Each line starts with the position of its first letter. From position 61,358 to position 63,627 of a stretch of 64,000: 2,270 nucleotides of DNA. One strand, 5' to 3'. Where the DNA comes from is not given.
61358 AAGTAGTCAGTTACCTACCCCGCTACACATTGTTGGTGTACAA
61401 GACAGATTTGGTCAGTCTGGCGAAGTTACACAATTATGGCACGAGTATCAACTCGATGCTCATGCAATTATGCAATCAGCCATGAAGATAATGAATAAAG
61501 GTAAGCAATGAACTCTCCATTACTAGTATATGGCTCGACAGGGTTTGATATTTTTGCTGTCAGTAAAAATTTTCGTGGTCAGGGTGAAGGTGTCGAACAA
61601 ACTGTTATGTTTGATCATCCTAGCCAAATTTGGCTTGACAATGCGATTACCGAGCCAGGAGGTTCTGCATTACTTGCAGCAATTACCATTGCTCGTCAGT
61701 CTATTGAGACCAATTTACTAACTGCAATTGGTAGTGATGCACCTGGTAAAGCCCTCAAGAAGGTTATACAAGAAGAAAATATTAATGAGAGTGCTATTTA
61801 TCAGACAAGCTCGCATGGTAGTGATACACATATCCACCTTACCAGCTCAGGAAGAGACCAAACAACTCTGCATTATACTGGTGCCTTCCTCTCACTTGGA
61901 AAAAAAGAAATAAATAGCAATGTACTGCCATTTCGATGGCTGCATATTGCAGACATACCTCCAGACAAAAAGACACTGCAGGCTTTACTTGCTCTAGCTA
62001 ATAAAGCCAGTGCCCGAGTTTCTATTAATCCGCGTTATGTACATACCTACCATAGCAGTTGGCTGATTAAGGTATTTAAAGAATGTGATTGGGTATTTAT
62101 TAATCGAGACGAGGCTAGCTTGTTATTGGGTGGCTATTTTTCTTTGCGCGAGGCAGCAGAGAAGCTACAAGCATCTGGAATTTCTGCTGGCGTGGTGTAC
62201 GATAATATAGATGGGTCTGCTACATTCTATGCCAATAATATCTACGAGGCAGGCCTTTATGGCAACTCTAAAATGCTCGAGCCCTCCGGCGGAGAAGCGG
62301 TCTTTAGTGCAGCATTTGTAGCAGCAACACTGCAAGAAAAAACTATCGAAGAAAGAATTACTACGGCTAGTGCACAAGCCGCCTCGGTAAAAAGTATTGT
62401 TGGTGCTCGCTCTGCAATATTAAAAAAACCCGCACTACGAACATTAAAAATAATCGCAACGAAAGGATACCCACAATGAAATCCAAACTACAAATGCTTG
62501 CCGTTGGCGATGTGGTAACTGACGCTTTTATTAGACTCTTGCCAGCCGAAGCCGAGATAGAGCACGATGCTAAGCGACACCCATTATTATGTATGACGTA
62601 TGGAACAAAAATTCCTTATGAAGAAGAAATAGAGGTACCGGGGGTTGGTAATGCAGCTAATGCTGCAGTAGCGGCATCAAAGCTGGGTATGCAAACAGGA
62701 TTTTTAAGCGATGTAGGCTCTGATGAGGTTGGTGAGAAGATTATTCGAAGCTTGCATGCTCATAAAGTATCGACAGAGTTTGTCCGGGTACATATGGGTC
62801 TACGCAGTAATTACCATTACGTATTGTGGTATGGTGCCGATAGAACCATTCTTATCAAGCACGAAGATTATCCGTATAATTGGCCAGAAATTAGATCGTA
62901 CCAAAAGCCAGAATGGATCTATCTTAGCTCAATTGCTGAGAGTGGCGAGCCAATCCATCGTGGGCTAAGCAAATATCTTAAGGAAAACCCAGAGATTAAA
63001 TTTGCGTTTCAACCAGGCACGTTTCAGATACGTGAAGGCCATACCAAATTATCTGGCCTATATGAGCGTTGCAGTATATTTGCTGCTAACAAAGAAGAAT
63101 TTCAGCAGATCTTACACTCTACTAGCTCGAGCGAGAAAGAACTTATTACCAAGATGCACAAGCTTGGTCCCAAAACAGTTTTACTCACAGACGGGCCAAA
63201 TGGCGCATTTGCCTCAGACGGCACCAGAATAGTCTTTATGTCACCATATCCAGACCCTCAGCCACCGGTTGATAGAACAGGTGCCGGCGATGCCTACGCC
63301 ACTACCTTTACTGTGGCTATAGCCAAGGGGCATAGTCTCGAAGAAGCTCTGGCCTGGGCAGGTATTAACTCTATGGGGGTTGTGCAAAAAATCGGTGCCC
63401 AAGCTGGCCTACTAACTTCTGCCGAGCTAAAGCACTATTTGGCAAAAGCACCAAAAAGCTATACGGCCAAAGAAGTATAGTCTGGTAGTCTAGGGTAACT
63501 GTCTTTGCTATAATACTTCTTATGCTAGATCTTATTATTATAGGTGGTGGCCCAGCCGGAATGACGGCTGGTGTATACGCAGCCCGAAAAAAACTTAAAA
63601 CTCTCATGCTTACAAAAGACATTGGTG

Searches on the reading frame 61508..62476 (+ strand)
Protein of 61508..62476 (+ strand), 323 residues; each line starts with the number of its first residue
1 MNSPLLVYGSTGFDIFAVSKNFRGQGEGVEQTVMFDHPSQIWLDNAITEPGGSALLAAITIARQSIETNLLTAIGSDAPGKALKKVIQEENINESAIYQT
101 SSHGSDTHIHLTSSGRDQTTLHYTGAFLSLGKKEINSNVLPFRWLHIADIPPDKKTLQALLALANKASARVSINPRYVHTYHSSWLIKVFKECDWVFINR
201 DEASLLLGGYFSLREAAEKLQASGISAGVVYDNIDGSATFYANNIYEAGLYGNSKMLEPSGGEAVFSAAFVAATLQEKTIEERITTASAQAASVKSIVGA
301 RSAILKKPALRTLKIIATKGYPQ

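Call 6: search_protein_families(library=pfam, proteins=[window:61508-62476:+])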
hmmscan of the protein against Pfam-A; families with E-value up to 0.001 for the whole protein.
window:61508-62476:+ (323 aa): 1 family
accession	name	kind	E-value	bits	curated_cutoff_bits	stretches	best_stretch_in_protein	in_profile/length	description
PF00294.29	PfkB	-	3.9e-16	59.7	25.8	1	49-302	34-297/302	pfkB family carbohydrate kinase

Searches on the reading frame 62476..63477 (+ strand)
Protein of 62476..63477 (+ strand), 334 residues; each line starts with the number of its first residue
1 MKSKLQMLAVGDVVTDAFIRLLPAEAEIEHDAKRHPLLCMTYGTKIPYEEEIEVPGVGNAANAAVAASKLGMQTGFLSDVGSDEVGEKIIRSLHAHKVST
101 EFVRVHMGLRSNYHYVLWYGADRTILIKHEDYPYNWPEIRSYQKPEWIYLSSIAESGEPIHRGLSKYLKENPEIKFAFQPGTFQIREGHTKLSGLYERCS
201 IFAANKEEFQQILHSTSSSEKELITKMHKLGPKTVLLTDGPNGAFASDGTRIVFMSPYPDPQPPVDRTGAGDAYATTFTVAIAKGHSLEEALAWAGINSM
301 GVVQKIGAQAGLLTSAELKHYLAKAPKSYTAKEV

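Call 6: search_protein_families(library=pfam, proteins=[window:62476-63477:+])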
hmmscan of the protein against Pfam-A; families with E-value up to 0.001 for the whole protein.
window:62476-63477:+ (334 aa): 2 families
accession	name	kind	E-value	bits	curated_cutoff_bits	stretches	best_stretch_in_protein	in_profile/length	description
PF00294.29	PfkB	-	1.2e-32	113.9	25.8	1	51-312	30-299/302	pfkB family carbohydrate kinase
PF08543.17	Phos_pyr_kin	-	0.00021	21.2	27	1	195-295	116-224/246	Phosphomethylpyrimidine kinase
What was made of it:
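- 61508..63480 (+): Two downstream PfkB-family sugar kinase genes (61508-62479 and 62476-63480), overlapping tktC and each other by 4 nt. Pfam PfkB (call 6).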
